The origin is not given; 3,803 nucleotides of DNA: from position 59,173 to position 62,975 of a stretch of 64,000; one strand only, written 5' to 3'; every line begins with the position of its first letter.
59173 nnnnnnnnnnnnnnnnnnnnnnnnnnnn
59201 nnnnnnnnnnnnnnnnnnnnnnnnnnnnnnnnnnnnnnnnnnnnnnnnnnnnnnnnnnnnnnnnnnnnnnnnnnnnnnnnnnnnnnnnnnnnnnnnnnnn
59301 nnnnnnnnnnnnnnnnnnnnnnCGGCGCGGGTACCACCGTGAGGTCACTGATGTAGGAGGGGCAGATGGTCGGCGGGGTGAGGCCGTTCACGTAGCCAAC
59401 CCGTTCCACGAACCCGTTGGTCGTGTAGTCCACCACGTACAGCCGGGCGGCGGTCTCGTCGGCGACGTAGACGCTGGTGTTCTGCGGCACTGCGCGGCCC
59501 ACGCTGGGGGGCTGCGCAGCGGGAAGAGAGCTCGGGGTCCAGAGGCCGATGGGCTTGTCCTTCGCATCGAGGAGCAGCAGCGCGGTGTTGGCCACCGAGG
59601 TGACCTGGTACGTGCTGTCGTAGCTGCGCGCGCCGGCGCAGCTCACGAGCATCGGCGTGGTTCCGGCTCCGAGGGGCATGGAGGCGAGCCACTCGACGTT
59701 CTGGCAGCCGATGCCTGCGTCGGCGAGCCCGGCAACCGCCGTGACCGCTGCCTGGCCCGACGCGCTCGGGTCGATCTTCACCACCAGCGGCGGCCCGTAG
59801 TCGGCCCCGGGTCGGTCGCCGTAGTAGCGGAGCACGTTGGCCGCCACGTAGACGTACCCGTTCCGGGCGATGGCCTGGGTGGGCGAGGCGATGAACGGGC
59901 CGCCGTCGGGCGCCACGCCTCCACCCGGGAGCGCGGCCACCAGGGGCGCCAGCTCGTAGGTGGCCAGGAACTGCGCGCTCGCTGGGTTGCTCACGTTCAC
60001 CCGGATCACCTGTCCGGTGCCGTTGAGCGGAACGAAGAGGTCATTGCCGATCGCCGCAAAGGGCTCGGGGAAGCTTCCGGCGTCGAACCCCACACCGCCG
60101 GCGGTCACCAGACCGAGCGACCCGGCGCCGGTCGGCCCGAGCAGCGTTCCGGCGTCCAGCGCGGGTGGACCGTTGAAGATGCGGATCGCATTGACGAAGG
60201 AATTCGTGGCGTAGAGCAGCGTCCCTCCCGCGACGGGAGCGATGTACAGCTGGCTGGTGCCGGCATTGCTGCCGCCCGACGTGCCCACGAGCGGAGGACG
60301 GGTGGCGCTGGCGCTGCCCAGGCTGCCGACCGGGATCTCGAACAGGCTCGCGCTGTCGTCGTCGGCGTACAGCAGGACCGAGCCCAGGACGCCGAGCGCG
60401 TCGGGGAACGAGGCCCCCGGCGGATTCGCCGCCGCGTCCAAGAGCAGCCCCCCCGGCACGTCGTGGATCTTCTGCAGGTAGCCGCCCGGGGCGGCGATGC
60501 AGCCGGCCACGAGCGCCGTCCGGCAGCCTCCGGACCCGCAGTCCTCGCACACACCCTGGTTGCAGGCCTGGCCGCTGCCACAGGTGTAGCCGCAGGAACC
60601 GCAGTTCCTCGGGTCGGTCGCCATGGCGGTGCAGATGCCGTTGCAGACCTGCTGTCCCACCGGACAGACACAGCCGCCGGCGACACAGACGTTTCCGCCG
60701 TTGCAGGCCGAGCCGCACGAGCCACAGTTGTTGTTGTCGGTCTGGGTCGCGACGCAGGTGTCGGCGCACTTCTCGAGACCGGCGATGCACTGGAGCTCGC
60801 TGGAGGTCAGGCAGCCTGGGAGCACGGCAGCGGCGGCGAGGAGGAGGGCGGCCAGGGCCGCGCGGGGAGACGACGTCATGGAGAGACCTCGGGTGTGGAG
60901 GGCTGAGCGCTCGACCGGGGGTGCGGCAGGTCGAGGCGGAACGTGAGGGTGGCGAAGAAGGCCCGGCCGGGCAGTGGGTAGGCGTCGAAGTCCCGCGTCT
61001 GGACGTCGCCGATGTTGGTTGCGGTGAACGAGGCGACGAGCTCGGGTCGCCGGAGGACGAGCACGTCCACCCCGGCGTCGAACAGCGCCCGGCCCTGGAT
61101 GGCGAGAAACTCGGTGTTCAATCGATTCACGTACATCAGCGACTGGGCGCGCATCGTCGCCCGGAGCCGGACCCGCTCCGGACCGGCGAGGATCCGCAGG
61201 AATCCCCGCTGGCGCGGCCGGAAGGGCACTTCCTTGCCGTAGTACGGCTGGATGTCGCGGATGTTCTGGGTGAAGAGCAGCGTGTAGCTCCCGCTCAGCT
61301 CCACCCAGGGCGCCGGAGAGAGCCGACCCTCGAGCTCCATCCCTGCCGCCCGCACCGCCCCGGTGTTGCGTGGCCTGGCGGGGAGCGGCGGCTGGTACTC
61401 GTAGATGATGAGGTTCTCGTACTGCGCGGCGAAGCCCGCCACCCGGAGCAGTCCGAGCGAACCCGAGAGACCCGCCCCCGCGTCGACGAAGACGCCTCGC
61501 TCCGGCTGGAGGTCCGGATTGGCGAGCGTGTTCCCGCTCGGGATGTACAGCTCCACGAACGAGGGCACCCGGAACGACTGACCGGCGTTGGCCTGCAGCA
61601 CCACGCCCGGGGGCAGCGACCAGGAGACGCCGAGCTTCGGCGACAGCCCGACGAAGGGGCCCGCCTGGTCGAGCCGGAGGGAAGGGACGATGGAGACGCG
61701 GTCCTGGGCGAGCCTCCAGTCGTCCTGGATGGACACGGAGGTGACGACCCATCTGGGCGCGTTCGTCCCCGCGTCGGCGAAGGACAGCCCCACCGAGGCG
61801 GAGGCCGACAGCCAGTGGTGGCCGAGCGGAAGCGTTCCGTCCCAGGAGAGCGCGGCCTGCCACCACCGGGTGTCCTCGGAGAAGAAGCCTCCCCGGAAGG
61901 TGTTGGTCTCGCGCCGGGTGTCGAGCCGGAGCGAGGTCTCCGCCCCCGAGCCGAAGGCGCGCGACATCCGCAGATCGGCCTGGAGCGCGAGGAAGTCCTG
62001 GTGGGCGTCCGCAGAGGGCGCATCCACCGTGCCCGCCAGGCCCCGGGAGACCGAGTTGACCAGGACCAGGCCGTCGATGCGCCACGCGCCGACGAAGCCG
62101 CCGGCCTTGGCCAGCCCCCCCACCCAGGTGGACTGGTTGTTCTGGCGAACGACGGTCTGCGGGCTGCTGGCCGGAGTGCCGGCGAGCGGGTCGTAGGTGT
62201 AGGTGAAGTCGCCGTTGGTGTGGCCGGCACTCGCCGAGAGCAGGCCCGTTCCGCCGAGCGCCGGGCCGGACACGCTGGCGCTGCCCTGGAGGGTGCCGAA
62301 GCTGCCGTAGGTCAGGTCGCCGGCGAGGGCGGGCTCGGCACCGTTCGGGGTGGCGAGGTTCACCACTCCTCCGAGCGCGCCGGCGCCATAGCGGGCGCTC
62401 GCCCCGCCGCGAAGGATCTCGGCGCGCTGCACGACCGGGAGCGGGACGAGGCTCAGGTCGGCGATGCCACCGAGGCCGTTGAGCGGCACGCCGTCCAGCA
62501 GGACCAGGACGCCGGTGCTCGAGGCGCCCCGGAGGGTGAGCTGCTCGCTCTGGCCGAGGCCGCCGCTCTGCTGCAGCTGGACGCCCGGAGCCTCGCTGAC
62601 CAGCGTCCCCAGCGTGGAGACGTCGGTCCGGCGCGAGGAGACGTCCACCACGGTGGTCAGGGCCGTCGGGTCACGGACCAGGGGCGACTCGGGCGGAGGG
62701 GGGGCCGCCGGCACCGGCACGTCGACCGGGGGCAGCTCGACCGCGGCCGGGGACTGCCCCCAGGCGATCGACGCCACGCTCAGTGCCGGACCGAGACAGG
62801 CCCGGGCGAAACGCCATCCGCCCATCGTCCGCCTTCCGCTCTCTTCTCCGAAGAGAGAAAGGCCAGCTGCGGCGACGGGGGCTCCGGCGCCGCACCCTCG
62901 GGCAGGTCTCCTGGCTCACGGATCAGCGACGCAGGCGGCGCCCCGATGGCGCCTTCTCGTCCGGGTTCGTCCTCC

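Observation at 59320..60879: Uncharacterised Cys-rich, propeller-like lipoprotein translationally coupled inside a cobalamin-riboswitch-controlled uptake operon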

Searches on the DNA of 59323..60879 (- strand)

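Call 21: search_rna_families(sources=[L017, L018, L019, L020, L021, L022, L023], threshold=gathering)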
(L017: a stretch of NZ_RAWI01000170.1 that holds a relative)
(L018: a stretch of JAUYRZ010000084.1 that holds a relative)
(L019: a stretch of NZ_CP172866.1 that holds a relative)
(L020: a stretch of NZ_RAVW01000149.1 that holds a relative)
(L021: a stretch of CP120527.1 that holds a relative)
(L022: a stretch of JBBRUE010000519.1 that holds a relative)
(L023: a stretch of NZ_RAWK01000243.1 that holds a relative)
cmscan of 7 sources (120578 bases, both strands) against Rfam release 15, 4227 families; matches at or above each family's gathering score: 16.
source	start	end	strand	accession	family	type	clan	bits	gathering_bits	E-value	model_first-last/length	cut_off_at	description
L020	8656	8879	+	RF00174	Cobalamin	Cis-reg; riboswitch;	CL00101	96.6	31.5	1.5e-22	1-189/189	no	Cobalamin riboswitch aptamer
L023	4420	4643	+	RF00174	Cobalamin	Cis-reg; riboswitch;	CL00101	96.3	31.5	1.8e-22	1-189/189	no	Cobalamin riboswitch aptamer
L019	11573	11796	+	RF00174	Cobalamin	Cis-reg; riboswitch;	CL00101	95.1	31.5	4e-22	1-189/189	no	Cobalamin riboswitch aptamer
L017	7866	8092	+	RF00174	Cobalamin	Cis-reg; riboswitch;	CL00101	94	31.5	7.9e-22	1-189/189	no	Cobalamin riboswitch aptamer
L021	13650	13871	+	RF00174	Cobalamin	Cis-reg; riboswitch;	CL00101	82.9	31.5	1.2e-18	1-189/189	no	Cobalamin riboswitch aptamer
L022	680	877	+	RF00174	Cobalamin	Cis-reg; riboswitch;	CL00101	81.5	31.5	3.2e-18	1-189/189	no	Cobalamin riboswitch aptamer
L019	7664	7898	+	RF00174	Cobalamin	Cis-reg; riboswitch;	CL00101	74.6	31.5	2.9e-16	1-189/189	no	Cobalamin riboswitch aptamer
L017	3913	4153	+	RF00174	Cobalamin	Cis-reg; riboswitch;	CL00101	73.4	31.5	6.3e-16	1-189/189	no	Cobalamin riboswitch aptamer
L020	4757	4997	+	RF00174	Cobalamin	Cis-reg; riboswitch;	CL00101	71.7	31.5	2e-15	1-189/189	no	Cobalamin riboswitch aptamer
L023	521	761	+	RF00174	Cobalamin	Cis-reg; riboswitch;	CL00101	71.7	31.5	2e-15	1-189/189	no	Cobalamin riboswitch aptamer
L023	7477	7637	+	RF00174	Cobalamin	Cis-reg; riboswitch;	CL00101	70.9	31.5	3.3e-15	1-189/189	no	Cobalamin riboswitch aptamer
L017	10795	10961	+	RF00174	Cobalamin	Cis-reg; riboswitch;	CL00101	65.7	31.5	1e-13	1-189/189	no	Cobalamin riboswitch aptamer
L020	13351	13510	+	RF00174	Cobalamin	Cis-reg; riboswitch;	CL00101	64.8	31.5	1.8e-13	1-189/189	no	Cobalamin riboswitch aptamer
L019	14607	14766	+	RF00174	Cobalamin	Cis-reg; riboswitch;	CL00101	64.5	31.5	2.3e-13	1-189/189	no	Cobalamin riboswitch aptamer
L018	7886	8001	+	RF00174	Cobalamin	Cis-reg; riboswitch;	CL00101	54.8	31.5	1.4e-10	1-189/189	no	Cobalamin riboswitch aptamer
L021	7671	7915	+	RF00174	Cobalamin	Cis-reg; riboswitch;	CL00101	47.9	31.5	1.3e-08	1-189/189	no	Cobalamin riboswitch aptamer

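Call 57: search_rna_families(sources=[L008, L009, L010, L011, L012, L016, L088, L089], threshold=gathering)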
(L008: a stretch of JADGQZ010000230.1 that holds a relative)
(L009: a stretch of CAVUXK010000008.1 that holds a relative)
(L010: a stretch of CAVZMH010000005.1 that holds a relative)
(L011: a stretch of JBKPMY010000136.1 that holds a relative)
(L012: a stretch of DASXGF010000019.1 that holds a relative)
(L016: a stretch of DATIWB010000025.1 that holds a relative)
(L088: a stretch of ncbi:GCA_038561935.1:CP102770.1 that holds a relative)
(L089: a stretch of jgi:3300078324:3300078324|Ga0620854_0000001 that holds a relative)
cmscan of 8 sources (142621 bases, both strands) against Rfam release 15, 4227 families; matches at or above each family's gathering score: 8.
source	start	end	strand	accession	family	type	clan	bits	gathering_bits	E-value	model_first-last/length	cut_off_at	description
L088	9831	10045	+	RF00174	Cobalamin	Cis-reg; riboswitch;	CL00101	93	31.5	1.9e-21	1-189/189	no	Cobalamin riboswitch aptamer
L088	5610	5855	+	RF00174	Cobalamin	Cis-reg; riboswitch;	CL00101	66.6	31.5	6.5e-14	1-189/189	no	Cobalamin riboswitch aptamer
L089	5684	5921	+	RF00174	Cobalamin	Cis-reg; riboswitch;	CL00101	62.8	31.5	8.2e-13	1-189/189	no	Cobalamin riboswitch aptamer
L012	3097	3347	+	RF00174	Cobalamin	Cis-reg; riboswitch;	CL00101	62.1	31.5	1.3e-12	1-189/189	no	Cobalamin riboswitch aptamer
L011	7754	8006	+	RF00174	Cobalamin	Cis-reg; riboswitch;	CL00101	57.3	31.5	3.2e-11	1-189/189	no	Cobalamin riboswitch aptamer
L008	7747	7997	+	RF00174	Cobalamin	Cis-reg; riboswitch;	CL00101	56.8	31.5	4.3e-11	1-189/189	no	Cobalamin riboswitch aptamer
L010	6282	6532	+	RF00174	Cobalamin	Cis-reg; riboswitch;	CL00101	55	31.5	1.4e-10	1-189/189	no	Cobalamin riboswitch aptamer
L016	7739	7993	+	RF00174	Cobalamin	Cis-reg; riboswitch;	CL00101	50.8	31.5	2.2e-09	1-189/189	no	Cobalamin riboswitch aptamer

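Call 59: search_rna_families(source=L009, start=6500, end=9000, threshold=evalue, max_evalue=0.01)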
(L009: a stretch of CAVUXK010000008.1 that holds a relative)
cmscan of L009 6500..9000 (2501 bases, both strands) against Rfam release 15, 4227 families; matches with E-value up to 0.01: 0.
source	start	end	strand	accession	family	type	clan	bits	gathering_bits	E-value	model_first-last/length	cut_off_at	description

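Call 63: search_rna_families(sources=[L001, L003, L006, L015, L090, L005, L007], threshold=gathering)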
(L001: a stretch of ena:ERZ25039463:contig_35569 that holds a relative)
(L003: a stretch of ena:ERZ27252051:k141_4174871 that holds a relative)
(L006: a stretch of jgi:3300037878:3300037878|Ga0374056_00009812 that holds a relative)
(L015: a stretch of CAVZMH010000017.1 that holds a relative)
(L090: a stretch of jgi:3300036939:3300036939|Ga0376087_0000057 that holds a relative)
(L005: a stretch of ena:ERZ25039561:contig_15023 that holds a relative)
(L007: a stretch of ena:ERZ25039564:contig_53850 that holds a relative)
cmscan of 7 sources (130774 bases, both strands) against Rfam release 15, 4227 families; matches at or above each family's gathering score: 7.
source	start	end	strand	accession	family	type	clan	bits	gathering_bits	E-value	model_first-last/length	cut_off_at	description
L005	8043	8294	+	RF00174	Cobalamin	Cis-reg; riboswitch;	CL00101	63.5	31.5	4.8e-13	1-189/189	no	Cobalamin riboswitch aptamer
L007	6869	7122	+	RF00174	Cobalamin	Cis-reg; riboswitch;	CL00101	63.2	31.5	5.8e-13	1-189/189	no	Cobalamin riboswitch aptamer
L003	7746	7999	+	RF00174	Cobalamin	Cis-reg; riboswitch;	CL00101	60.7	31.5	3e-12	1-189/189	no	Cobalamin riboswitch aptamer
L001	7773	8025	+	RF00174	Cobalamin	Cis-reg; riboswitch;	CL00101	58.2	31.5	1.5e-11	1-189/189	no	Cobalamin riboswitch aptamer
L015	7783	8033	+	RF00174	Cobalamin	Cis-reg; riboswitch;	CL00101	55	31.5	1.2e-10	1-189/189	no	Cobalamin riboswitch aptamer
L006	1009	1259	+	RF00174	Cobalamin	Cis-reg; riboswitch;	CL00101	50.6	31.5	2.2e-09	1-189/189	no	Cobalamin riboswitch aptamer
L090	5671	5918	+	RF00174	Cobalamin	Cis-reg; riboswitch;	CL00101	48.5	31.5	9.2e-09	1-189/189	no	Cobalamin riboswitch aptamer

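Call 82: search_rna_families(sources=[L091, L092], threshold=gathering)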
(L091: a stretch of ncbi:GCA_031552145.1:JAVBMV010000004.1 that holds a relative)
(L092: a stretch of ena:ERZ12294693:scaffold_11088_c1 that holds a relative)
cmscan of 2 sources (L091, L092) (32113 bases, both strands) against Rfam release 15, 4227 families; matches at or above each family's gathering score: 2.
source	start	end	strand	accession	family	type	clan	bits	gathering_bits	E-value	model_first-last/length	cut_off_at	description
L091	5784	5995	+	RF00174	Cobalamin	Cis-reg; riboswitch;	CL00101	89.2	31.5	5.1e-21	1-189/189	no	Cobalamin riboswitch aptamer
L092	2938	3145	+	RF00174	Cobalamin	Cis-reg; riboswitch;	CL00101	88.6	31.5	7.5e-21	1-189/189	no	Cobalamin riboswitch aptamer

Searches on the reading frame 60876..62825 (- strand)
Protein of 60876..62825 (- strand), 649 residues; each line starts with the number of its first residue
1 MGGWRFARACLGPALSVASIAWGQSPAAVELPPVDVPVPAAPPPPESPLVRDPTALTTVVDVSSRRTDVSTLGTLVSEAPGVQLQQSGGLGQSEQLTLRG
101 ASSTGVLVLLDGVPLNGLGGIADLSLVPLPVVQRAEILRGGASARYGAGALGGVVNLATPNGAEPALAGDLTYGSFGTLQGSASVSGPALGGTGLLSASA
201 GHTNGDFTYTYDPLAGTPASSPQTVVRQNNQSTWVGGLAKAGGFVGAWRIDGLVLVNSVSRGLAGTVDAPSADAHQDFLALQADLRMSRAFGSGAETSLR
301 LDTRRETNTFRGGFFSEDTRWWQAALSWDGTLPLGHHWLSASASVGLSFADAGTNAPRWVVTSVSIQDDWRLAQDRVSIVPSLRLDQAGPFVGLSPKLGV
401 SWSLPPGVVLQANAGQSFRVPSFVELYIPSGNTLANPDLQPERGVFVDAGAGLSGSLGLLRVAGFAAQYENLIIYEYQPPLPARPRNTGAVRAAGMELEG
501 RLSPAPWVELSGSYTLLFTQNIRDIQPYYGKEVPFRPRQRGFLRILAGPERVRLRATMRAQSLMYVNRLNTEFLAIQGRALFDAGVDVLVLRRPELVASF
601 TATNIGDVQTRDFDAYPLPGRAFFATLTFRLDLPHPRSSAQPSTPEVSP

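Call 6: search_protein_families(library=pfam, proteins=[window:60876-62825:-], max_evalue=0.1)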
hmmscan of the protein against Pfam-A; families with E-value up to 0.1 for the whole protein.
window:60876-62825:- (649 aa): 2 families
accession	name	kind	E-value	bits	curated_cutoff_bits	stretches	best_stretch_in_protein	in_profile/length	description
PF00593.30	TonB_dep_Rec_b-barrel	-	2.1e-31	110.7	27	1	274-544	58-374/436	TonB dependent receptor-like, beta-barrel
PF07715.20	Plug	-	6.2e-19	68.9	23.9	1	58-154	11-107/107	TonB-dependent Receptor Plug Domain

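Call 7: search_protein_families(library=ncbifam, proteins=[window:60876-62825:-], max_evalue=0.1)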
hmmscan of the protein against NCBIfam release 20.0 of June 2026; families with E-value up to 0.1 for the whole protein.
window:60876-62825:- (649 aa): 30 families (the best 25 are shown)
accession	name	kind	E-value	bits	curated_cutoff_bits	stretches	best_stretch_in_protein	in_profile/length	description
TIGR01779.1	TonB-B12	equivalog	2.8e-37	128.6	599.7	2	65-204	58-198/614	TonB-dependent vitamin B12 receptor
NF007926.1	PRK10641.1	equivalog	4.9e-31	107.9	836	2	65-163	57-157/617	TonB-dependent vitamin B12 receptor BtuB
TIGR01786.1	TonB-hemlactrns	subfamily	2.4e-27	95.6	323.75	2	69-162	38-136/719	TonB-dependent hemoglobin/transferrin/lactoferrin family receptor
TIGR01783.1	TonB-siderophor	subfamily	5.8e-27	94.6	223.5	2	68-188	18-137/649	TonB-dependent siderophore receptor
NF038079.1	TonB_sider_MxcH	equivalog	1.7e-26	92.6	925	1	57-241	136-323/792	TonB-dependent siderophore myxochelin receptor MxcH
TIGR01785.1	TonB-hemin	subfamily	1.9e-23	82.8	316.85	2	65-164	31-133/677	TonB-dependent heme/hemoglobin receptor family protein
NF041535.1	TonB_rec_PqqU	equivalog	1.5e-17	63.1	1200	2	71-193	36-164/676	TonB-dependent receptor PqqU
NF010048.1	PRK13524.1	subfamily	9.7e-15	54.1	493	1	65-162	67-178/744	FepA family TonB-dependent siderophore receptor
NF010051.0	PRK13528.1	subfamily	1e-14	53.8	583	1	64-164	62-176/727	FepA family TonB-dependent siderophore receptor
NF010012.0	PRK13486.1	equivalog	3.2e-13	48.9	924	2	72-163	62-161/696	TonB-dependent receptor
NF010010.0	PRK13483.1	equivalog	3.9e-12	45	927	2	76-161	74-164/660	ligand-gated channel protein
NF007478.2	PRK10064.1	equivalog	3.8e-11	42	745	1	48-159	43-157/663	catecholate siderophore receptor CirA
NF049944.1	TonB_dep_PUIUD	equivalog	2.9e-10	39.2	850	1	50-206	56-220/686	TonB-dependent receptor, PUIUD motif-type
NF050067.1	TonBEntbctnRecCfrA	equivalog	2.7e-09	35.9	1200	1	74-159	65-157/698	TonB-dependent ferric enterobactin receptor CfrA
TIGR01776.1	TonB-tbp-lbp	subfamily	6.8e-09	34.2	468.8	1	393-478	641-735/946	lactoferrin/transferrin family TonB-dependent receptor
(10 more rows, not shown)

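Call 84: search_solved_structures(query=window:60879-62825:-, max_evalue=0.00001)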
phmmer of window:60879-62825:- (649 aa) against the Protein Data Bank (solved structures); distinct sequences matched with E-value up to 0.00001: 29.
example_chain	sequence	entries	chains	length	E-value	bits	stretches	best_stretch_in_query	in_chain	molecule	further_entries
3rgn_A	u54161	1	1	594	2e-23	85.8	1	50-178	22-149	Vitamin B12 transporter BtuB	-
3rgm_A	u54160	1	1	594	2.3e-23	85.6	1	50-176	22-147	Vitamin B12 transporter BtuB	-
1nqf_A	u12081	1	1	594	2.4e-23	85.6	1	50-178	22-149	Vitamin B12 receptor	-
2gsk_A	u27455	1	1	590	3.1e-23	85.2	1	50-178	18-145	Vitamin B12 transporter btuB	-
1nqe_A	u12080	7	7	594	3.1e-23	85.2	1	50-178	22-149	Vitamin B12 receptor | Vitamin B12 transporter btuB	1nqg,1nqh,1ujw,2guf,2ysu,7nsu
3m8b_A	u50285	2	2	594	3.3e-23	85.1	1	50-178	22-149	Vitamin B12 transporter btuB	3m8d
9gbc_A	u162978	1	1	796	3.1e-16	62.1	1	59-182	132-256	TonB-linked outer membrane receptor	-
9c4o_A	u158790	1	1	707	1.2e-15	60.2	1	41-193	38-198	Pyrroloquinoline quinone transporter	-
6v81_A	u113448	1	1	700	1.4e-15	60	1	43-193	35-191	Probable TonB-dependent receptor YncD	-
5fp2_A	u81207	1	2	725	1.8e-13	52.9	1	55-172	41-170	FERRIC ENTEROBACTIN RECEPTOR PIRA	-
2hdf_A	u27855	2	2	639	2.7e-13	52.4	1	49-162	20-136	Colicin I receptor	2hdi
9nn6_A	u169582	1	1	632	2.7e-13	52.3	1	49-162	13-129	Colicin I receptor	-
6r1f_A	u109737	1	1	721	3.4e-12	48.7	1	55-180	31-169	Ferric enterobactin receptor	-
6q5e_A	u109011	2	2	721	3.4e-12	48.7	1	55-180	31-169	Ferric enterobactin receptor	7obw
6i2j_A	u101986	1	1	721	3.4e-12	48.7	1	55-180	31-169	Ferric enterobactin receptor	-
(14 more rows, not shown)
